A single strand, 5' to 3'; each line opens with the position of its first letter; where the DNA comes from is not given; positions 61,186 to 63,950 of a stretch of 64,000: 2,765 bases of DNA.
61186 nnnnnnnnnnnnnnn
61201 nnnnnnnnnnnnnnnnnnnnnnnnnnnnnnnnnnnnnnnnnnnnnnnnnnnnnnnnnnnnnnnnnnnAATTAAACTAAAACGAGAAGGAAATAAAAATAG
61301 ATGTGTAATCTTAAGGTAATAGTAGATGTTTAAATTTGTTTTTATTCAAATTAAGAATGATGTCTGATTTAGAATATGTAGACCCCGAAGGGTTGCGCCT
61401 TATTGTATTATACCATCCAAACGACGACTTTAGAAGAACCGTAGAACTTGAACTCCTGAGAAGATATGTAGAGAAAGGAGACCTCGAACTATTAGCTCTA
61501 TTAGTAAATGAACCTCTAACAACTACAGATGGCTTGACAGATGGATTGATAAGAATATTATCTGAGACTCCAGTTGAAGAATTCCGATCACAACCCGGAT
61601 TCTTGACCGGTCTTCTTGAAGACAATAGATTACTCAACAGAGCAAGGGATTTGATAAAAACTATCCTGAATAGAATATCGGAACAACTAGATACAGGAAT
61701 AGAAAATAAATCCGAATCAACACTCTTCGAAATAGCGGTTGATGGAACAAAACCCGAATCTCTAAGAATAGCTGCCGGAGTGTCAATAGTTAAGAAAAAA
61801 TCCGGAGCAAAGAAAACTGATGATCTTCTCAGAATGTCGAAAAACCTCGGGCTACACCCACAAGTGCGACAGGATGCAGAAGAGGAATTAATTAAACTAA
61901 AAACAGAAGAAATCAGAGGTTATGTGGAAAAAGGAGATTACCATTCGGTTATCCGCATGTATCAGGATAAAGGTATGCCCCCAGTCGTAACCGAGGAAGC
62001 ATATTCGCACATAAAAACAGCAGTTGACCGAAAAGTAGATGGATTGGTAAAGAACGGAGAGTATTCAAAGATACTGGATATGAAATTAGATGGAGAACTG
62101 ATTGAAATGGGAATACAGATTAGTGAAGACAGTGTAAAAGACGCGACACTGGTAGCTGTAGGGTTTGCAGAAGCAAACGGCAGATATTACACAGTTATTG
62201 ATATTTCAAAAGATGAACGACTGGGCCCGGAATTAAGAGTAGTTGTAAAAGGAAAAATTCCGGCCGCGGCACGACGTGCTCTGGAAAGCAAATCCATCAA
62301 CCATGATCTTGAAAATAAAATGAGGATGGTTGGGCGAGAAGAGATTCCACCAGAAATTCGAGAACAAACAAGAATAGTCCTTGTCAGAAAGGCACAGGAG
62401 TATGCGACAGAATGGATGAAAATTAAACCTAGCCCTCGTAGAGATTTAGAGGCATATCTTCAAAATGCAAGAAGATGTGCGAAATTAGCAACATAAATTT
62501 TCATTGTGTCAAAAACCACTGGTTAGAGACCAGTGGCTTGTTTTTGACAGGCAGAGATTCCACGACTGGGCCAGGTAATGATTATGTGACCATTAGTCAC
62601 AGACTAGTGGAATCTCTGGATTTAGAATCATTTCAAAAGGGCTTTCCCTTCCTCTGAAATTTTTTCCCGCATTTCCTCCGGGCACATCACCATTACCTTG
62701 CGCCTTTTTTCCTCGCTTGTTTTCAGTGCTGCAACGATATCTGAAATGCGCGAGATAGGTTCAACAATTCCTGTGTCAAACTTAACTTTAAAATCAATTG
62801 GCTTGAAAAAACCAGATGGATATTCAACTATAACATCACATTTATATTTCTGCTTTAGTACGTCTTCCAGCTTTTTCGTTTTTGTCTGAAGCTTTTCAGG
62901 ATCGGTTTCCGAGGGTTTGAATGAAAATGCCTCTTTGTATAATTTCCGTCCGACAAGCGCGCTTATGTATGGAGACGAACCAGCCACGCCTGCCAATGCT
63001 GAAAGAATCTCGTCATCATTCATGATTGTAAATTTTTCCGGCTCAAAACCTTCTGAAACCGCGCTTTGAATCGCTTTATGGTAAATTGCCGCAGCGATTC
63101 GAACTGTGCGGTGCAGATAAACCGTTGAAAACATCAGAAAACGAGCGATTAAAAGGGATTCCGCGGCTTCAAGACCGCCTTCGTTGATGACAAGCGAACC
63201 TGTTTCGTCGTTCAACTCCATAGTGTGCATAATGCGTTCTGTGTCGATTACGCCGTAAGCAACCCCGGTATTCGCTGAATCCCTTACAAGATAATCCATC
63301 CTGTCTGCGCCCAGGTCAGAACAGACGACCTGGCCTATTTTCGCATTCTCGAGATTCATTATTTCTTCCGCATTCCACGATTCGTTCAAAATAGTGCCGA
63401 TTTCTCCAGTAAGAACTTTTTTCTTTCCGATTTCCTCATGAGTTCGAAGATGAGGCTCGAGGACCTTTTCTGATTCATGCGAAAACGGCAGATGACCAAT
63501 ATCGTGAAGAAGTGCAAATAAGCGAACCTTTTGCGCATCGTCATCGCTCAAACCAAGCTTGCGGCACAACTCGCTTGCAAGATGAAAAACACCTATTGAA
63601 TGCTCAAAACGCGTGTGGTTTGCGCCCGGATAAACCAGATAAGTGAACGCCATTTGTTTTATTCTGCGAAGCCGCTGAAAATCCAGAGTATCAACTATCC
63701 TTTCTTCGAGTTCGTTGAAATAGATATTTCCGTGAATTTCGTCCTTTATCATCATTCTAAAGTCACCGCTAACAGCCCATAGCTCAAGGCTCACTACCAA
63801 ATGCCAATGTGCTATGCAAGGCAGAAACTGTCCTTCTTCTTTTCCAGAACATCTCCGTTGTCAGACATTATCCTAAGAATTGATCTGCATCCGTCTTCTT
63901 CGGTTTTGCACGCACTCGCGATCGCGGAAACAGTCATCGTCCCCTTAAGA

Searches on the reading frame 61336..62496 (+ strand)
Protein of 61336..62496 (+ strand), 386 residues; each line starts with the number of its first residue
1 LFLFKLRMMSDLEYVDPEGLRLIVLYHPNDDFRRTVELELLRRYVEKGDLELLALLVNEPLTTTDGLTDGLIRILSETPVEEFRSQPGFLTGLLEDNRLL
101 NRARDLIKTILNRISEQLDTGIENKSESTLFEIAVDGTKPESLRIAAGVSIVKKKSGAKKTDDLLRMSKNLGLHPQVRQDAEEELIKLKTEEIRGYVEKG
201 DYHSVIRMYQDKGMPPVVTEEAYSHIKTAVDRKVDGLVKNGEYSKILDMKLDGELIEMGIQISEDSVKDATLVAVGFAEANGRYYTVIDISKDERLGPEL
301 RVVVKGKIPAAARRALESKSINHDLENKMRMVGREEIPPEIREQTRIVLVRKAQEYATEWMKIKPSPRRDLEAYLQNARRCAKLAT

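Call 35: search_protein_families(library=pfam, proteins=[window:61336-62496:+], max_evalue=0.1)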
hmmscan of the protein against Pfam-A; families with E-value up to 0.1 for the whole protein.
window:61336-62496:+ (386 aa): 2 families
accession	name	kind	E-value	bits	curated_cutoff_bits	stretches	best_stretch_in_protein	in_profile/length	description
PF12554.13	MOZART1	-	0.064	13.5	27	0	109-143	5-39/47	Mitotic-spindle organizing gamma-tubulin ring associated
PF12579.13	DUF3755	-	0.064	13.3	25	0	99-116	10-27/34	Protein of unknown function (DUF3755)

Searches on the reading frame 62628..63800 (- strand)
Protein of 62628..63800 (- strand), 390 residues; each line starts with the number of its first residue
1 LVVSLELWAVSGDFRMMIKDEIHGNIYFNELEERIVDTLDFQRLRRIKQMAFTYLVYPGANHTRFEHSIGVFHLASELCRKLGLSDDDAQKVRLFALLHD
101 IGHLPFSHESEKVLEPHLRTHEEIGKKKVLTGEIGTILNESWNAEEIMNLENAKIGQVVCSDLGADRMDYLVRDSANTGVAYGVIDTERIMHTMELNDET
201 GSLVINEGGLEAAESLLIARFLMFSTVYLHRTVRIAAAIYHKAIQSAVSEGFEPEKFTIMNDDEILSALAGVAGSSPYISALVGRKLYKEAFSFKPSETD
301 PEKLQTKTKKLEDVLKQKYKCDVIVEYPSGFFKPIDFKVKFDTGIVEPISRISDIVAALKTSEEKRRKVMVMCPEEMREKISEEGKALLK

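Call 35: search_protein_families(library=pfam, proteins=[window:62628-63800:-], max_evalue=0.1)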
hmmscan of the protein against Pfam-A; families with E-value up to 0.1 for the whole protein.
window:62628-63800:- (390 aa): 5 families
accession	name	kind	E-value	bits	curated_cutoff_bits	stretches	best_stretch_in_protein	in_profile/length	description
PF19276.4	HD_assoc_2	-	1.7e-33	116.4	23.1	1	185-389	1-211/222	HD associated region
PF01966.28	HD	-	2.2e-14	54.2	22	1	64-129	1-66/116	HD domain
PF08668.18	HDOD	-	0.0007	19.6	22.9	1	65-125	96-154/196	HDOD domain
PF18053.6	GyrB_insert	-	0.086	13.2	26.1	0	9-73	92-155/167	DNA gyrase B subunit insert domain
PF02572.21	CobA_CobO_BtuR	-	0.098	13.3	25.7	0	154-205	83-134/172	ATP:corrinoid adenosyltransferase BtuR/CobO/CobP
